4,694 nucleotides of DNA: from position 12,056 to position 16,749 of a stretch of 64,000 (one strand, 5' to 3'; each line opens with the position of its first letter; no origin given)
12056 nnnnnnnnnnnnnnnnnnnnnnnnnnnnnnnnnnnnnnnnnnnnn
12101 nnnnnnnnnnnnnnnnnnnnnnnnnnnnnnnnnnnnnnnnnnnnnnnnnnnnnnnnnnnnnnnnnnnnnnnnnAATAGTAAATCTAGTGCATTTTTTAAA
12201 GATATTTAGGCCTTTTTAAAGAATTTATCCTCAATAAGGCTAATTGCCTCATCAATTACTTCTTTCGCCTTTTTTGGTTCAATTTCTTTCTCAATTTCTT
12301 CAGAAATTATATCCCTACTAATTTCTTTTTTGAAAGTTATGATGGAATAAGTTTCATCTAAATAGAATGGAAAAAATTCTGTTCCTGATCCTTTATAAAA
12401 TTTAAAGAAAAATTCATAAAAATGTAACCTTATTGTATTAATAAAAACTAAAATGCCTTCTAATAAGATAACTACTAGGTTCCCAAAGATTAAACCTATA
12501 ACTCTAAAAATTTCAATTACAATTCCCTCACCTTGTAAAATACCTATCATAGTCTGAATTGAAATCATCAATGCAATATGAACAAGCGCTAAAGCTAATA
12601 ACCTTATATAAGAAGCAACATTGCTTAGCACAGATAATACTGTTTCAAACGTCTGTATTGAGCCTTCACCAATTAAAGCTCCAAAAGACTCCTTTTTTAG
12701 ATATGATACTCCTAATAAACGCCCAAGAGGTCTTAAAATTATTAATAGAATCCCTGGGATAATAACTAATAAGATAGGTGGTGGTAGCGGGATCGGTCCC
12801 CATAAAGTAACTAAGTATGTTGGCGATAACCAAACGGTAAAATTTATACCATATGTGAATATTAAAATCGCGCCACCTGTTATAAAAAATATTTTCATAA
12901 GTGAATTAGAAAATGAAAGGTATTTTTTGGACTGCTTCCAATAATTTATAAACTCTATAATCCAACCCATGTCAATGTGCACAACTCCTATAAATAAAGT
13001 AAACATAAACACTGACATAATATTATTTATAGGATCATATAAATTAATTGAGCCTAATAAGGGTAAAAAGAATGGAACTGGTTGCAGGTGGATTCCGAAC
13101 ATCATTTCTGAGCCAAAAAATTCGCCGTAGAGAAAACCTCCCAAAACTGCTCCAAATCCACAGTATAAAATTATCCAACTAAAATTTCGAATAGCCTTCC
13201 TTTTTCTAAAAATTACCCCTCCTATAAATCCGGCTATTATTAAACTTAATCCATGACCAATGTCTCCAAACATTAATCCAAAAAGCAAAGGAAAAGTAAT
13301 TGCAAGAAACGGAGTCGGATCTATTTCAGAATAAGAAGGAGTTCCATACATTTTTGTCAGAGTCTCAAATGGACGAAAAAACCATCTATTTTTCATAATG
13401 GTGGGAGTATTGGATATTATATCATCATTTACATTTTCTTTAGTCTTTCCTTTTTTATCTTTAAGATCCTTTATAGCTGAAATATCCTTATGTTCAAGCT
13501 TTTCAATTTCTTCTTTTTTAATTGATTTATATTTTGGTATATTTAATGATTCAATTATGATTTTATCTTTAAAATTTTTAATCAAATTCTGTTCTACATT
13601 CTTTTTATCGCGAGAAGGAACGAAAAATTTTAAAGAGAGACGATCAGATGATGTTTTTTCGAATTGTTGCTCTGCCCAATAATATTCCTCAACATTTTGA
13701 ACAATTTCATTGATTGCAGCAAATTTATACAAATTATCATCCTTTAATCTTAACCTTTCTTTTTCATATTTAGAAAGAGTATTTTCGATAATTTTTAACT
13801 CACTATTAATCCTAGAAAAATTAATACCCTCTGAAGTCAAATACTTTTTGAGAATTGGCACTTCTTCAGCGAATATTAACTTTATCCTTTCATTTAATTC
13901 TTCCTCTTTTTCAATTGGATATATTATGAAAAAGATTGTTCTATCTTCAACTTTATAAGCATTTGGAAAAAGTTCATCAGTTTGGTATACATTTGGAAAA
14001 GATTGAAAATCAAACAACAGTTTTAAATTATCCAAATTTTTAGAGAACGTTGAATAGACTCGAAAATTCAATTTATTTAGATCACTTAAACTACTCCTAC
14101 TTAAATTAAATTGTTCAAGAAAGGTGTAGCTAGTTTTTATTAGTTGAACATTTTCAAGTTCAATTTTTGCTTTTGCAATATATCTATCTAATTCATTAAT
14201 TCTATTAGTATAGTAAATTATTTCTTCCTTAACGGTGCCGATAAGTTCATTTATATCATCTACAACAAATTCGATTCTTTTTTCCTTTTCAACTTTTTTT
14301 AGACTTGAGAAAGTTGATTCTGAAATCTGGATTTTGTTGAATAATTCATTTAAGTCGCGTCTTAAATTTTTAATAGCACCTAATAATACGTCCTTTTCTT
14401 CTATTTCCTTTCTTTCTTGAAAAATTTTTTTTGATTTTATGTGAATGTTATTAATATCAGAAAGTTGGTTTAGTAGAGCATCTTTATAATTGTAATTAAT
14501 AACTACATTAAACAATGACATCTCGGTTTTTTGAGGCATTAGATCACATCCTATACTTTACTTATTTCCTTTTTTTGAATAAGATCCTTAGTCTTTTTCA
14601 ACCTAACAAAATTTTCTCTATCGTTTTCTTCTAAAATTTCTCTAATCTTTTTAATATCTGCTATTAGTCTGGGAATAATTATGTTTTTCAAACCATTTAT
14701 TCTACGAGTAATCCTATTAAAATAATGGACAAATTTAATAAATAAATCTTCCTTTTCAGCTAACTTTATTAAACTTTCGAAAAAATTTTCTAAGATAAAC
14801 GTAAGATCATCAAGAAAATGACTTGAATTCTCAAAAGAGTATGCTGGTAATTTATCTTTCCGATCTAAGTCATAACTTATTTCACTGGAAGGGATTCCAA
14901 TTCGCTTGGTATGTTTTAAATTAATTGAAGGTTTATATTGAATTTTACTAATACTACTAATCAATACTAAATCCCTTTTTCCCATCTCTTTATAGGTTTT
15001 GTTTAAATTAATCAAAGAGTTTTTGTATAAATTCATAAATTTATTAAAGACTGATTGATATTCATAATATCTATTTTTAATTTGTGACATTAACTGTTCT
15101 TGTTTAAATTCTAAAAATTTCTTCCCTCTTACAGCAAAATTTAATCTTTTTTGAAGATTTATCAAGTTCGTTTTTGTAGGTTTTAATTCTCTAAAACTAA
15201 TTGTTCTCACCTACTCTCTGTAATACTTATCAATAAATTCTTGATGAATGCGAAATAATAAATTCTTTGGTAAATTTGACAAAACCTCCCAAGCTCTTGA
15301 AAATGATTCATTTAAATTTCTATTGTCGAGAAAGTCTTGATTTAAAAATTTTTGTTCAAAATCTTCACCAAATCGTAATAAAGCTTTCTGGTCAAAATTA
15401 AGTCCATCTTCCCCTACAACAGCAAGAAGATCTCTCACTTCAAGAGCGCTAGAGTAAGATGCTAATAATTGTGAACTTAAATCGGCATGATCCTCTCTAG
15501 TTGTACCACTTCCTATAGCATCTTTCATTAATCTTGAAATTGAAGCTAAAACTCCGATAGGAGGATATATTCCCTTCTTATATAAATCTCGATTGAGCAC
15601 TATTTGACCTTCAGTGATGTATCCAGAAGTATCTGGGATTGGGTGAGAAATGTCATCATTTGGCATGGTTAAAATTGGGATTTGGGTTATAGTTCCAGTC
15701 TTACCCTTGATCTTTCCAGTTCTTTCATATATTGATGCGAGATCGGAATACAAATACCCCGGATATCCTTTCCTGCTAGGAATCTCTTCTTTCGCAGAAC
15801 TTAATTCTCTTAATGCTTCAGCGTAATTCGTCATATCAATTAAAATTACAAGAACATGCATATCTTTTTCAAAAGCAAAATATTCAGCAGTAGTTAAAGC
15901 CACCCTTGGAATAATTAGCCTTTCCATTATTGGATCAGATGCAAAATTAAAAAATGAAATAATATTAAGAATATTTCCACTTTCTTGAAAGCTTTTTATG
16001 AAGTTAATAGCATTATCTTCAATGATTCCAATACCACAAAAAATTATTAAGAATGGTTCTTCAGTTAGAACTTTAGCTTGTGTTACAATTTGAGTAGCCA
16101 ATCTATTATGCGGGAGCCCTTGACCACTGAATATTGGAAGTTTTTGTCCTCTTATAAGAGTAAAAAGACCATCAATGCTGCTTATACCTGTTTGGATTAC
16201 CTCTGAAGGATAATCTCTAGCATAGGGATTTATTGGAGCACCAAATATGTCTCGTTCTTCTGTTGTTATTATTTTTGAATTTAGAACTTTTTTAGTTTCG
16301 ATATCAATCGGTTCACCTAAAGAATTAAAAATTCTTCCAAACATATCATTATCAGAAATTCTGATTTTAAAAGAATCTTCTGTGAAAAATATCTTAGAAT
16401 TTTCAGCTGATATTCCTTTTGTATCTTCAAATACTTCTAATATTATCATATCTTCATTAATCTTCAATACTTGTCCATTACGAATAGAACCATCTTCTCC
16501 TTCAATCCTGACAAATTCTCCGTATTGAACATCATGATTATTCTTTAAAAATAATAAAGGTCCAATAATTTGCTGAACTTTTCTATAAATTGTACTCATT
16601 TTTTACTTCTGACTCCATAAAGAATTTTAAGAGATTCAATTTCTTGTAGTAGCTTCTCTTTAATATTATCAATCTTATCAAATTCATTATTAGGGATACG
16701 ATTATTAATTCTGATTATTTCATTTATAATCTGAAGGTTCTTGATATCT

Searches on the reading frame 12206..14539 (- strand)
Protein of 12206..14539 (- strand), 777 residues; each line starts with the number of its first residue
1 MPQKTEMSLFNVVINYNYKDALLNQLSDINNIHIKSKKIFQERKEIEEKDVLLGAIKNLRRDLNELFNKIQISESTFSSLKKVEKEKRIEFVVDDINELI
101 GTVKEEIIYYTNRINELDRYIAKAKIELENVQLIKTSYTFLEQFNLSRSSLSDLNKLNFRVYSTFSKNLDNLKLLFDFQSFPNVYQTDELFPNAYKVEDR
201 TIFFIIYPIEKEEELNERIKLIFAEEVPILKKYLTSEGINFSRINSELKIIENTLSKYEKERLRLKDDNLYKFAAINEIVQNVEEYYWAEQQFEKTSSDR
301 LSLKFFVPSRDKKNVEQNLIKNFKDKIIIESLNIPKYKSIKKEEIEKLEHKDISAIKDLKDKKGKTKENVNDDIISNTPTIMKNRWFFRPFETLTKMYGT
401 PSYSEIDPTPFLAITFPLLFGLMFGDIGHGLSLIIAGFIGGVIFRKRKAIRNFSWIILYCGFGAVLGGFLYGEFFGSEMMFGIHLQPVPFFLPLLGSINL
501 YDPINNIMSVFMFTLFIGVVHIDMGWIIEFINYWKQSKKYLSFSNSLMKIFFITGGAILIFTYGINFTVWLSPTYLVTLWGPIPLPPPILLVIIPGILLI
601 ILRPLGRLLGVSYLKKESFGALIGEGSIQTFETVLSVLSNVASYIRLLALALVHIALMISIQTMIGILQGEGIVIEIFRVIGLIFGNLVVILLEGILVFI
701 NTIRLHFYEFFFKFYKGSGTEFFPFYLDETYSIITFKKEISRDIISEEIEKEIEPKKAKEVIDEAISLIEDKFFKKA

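Call 4: search_protein_families(library=pfam, proteins=[window:12206-14539:-], max_evalue=0.01)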
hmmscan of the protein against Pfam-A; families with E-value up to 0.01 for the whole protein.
window:12206-14539:- (777 aa): 1 family
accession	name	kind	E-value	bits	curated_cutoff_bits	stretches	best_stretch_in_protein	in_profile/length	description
PF01496.24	V_ATPase_I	-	4.1e-32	111.5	30.7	2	256-485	228-468/815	V-type ATPase 116kDa subunit family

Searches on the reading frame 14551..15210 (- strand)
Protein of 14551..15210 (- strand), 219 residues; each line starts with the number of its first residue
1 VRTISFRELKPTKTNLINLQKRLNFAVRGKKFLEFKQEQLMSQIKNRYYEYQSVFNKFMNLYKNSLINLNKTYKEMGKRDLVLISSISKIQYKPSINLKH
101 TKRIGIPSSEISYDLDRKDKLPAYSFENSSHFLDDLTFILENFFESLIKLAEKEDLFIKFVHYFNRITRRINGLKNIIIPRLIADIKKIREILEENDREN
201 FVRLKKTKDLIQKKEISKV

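Call 73: search_protein_families(library=pfam, proteins=[window:14551-15210:-], max_evalue=0.01)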
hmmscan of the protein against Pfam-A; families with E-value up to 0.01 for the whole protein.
window:14551-15210:- (219 aa): 1 family
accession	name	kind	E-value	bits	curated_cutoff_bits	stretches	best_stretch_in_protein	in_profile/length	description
PF01813.22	ATP-synt_D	-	9.9e-33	114.1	25.7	1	15-208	1-195/196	ATP synthase subunit D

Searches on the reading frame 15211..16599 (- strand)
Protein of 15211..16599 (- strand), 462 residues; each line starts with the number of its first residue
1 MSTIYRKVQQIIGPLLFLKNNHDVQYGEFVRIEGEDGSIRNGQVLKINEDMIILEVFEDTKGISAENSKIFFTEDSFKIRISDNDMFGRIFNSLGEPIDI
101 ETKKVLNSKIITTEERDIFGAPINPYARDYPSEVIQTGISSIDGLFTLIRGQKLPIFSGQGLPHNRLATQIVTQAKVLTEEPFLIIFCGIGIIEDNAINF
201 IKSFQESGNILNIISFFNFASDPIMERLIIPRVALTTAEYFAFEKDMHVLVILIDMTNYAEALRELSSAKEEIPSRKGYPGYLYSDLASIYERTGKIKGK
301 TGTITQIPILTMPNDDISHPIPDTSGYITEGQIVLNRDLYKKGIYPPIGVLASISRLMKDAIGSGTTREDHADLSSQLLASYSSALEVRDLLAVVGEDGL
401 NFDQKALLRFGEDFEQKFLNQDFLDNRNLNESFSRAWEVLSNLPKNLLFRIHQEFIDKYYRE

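Call 73: search_protein_families(library=pfam, proteins=[window:15211-16599:-], max_evalue=0.01)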
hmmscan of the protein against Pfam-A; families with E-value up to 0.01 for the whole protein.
window:15211-16599:- (462 aa): 4 families
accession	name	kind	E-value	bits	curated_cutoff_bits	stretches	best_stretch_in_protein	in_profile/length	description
PF00006.31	ATP-synt_ab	-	2.5e-73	246.7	29.5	1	138-355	1-213/213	ATP synthase alpha/beta family, nucleotide-binding domain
PF22919.1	ATP-synt_VA_C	-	1.7e-25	89.4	24.7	1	361-460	2-101/101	C-terminal domain of V and A type ATP synthase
PF02874.29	ATP-synt_ab_N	-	2.7e-09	37.9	20.9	1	8-73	1-68/69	ATP synthase alpha/beta family, beta-barrel domain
PF09378.16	HAS-barrel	-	0.00071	20.1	25.2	1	14-75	13-71/90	HAS barrel domain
